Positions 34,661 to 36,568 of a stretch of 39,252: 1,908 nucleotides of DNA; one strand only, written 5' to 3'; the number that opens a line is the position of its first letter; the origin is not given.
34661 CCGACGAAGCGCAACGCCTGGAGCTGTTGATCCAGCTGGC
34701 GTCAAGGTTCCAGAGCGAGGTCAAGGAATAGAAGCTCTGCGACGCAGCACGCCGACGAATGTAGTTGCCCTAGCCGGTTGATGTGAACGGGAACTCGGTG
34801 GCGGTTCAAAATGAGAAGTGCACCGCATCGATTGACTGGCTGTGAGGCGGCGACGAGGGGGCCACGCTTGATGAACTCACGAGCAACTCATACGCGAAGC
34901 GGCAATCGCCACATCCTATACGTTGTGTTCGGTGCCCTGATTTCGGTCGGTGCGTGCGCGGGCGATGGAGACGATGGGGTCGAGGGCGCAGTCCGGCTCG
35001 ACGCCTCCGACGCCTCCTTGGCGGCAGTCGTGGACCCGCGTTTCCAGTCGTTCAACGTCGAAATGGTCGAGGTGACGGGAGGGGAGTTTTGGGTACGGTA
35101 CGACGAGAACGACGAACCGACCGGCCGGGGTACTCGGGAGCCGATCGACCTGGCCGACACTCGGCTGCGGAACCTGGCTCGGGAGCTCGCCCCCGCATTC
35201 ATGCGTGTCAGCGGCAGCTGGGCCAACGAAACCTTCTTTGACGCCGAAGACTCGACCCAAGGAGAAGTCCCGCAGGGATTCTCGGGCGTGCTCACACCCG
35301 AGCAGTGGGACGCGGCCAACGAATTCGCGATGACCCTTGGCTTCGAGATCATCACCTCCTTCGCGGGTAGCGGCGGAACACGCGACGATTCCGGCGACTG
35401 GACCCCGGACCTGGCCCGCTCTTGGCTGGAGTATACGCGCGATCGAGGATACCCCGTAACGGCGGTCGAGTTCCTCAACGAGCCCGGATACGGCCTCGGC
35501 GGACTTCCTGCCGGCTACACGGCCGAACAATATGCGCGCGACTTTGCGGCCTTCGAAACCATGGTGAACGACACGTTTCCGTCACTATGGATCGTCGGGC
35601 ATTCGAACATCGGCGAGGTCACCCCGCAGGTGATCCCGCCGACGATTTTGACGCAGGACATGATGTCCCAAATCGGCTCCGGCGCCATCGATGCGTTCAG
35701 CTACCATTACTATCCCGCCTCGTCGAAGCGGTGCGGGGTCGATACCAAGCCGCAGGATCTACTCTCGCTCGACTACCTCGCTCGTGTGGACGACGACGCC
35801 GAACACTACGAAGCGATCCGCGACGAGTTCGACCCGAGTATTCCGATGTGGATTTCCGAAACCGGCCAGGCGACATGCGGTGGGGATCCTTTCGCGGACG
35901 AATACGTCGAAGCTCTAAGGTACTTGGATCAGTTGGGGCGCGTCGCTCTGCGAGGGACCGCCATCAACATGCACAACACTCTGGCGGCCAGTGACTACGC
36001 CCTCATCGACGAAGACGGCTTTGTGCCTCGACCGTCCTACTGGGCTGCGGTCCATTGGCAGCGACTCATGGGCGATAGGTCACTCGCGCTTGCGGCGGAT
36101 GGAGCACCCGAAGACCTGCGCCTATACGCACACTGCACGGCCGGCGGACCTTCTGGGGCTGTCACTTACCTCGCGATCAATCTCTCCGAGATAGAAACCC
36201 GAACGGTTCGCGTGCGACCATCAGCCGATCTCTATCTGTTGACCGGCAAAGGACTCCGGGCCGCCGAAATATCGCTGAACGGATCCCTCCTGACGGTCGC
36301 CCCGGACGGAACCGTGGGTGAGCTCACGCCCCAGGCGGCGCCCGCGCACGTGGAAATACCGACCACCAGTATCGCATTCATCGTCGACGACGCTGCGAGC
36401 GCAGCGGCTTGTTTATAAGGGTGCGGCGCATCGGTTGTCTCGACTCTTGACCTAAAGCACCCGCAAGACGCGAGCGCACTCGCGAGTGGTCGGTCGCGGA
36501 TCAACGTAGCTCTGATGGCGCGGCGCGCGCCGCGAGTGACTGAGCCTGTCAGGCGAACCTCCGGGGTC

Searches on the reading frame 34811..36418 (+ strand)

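Call 9: search_protein_families(library=pfam, proteins=[window:34811-36418:+], max_evalue=0.01)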
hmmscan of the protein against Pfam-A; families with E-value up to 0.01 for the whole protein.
window:34811-36418:+ (535 aa): 1 family
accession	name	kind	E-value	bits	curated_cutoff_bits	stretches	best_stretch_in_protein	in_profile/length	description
PF03662.20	Glyco_hydro_79n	-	3.4e-17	62.9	23.1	1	112-376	47-318/318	Glycosyl hydrolase family 79, N-terminal domain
